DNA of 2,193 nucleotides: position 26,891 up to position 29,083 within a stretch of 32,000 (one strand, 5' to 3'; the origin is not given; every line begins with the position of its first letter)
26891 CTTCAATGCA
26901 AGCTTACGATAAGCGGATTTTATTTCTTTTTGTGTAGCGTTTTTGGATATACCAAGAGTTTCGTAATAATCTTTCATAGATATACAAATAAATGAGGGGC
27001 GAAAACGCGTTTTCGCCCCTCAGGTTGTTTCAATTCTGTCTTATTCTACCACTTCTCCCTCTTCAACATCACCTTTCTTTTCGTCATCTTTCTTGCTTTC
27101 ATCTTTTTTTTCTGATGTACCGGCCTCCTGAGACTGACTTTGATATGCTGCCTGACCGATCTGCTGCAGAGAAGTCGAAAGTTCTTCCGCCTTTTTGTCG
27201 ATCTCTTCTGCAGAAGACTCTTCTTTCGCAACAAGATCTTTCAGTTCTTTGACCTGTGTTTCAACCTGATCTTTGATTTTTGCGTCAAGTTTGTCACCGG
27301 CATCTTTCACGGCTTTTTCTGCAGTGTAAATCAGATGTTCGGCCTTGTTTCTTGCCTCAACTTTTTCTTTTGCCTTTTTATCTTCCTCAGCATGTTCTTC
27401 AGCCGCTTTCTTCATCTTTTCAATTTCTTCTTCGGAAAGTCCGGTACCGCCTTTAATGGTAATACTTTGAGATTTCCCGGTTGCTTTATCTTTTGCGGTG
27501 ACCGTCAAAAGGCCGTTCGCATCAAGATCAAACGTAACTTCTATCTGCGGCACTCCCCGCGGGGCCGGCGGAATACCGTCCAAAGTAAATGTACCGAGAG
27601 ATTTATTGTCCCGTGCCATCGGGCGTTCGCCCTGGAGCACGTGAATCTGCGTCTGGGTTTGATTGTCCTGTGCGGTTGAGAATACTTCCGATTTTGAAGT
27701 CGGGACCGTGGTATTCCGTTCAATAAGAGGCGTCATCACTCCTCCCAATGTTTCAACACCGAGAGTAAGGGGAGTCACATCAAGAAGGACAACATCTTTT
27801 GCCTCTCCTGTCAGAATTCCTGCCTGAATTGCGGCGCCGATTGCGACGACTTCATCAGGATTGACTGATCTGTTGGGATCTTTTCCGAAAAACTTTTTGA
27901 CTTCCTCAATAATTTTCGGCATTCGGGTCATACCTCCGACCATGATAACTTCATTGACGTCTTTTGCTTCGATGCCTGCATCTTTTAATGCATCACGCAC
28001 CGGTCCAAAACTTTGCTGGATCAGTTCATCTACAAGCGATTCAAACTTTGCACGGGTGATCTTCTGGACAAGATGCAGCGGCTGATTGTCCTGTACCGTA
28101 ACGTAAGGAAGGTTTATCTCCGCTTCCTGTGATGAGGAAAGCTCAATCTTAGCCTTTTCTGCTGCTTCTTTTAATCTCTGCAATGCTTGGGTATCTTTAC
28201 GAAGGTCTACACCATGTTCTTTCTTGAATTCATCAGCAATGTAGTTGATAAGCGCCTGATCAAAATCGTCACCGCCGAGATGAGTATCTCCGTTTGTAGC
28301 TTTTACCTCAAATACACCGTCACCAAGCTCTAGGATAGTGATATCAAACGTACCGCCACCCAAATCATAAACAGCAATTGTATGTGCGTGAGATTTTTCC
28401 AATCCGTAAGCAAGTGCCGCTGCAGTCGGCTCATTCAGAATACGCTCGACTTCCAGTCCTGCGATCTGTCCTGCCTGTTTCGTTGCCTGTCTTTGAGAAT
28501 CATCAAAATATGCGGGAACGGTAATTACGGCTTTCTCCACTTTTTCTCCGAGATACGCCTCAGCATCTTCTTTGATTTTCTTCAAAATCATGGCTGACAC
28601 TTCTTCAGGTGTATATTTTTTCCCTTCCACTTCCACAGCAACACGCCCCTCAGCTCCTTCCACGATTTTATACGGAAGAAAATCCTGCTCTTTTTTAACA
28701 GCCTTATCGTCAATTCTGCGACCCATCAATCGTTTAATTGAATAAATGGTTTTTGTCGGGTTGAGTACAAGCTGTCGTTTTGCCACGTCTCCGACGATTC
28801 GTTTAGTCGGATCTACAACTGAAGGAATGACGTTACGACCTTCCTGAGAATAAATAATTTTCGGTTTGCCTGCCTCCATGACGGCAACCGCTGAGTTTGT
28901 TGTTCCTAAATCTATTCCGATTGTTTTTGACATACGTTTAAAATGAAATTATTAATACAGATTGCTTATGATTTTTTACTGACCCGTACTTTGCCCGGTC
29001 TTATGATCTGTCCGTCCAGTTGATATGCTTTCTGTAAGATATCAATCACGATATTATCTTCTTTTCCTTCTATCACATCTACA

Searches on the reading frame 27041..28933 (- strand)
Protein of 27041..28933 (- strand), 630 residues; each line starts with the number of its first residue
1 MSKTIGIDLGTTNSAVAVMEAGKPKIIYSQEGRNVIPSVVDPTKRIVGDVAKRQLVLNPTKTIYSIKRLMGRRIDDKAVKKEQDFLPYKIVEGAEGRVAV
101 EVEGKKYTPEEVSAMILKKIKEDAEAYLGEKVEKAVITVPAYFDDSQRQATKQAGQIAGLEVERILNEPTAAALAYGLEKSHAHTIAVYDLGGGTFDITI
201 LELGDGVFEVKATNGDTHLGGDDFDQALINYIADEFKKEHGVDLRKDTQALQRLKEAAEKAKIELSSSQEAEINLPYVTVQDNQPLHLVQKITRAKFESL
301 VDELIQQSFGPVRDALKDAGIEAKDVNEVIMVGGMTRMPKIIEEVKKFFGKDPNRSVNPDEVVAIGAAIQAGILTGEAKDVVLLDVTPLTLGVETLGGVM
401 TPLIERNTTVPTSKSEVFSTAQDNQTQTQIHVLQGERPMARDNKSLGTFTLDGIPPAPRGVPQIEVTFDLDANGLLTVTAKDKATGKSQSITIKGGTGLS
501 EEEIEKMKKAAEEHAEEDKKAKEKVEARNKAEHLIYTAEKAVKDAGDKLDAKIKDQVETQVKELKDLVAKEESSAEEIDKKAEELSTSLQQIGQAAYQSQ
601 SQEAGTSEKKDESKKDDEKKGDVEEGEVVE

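Call 74: search_protein_families(library=pfam, proteins=[window:27041-28933:-], max_evalue=0.00001)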
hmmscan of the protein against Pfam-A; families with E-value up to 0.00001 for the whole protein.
window:27041-28933:- (630 aa): 2 families
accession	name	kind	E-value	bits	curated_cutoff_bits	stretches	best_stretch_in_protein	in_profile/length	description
PF00012.26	HSP70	-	3.8e-255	848.2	20.6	1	5-598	2-599/599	Hsp70 protein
PF06723.19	MreB_Mbl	-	2e-17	63.5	27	1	114-369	75-317/327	MreB/Mbl protein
